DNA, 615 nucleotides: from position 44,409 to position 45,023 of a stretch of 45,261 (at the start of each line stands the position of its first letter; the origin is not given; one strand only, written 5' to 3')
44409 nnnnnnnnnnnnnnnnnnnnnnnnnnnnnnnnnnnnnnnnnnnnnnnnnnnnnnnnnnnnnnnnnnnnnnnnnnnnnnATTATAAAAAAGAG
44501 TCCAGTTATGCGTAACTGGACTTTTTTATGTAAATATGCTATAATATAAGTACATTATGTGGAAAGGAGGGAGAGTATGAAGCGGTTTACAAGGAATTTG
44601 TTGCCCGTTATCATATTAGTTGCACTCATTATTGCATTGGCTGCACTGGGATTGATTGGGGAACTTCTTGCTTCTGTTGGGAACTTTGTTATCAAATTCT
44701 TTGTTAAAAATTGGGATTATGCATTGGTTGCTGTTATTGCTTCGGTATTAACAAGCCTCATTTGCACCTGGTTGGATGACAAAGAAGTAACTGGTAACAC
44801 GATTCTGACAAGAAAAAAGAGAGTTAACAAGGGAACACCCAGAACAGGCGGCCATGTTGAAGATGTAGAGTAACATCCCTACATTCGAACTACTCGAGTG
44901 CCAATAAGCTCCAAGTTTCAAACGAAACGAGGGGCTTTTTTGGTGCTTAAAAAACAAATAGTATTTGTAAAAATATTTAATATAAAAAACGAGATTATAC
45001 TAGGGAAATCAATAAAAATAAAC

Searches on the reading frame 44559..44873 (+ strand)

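Call 4: search_protein_families(library=pfam, proteins=[window:44559-44873:+], max_evalue=1)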
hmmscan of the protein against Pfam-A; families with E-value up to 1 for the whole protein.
window:44559-44873:+ (104 aa): 7 families
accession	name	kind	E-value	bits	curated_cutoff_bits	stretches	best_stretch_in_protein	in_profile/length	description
PF07331.16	TctB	-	0.041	14.5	29.1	1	7-68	61-127/137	Tripartite tricarboxylate transporter TctB family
PF07168.17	Ureide_permease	-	0.094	11.9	27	1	19-67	10-57/359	Ureide permease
PF12911.12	OppC_N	-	0.14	12.5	23.9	1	4-39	4-38/53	N-terminal TM domain of oligopeptide transport permease C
PF11522.13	Pik1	-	0.15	12.4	25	1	3-29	24-50/50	Yeast phosphatidylinositol-4-OH kinase Pik1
PF02687.27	FtsX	-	0.22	12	25.5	1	18-72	54-110/120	FtsX-like permease C-terminal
PF01594.21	AI-2E_transport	-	0.24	11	34.3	1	13-52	287-326/327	AI-2E family transporter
PF13779.11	DUF4175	-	0.75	8.1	27.3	1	7-49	15-57/825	Domain of unknown function (DUF4175)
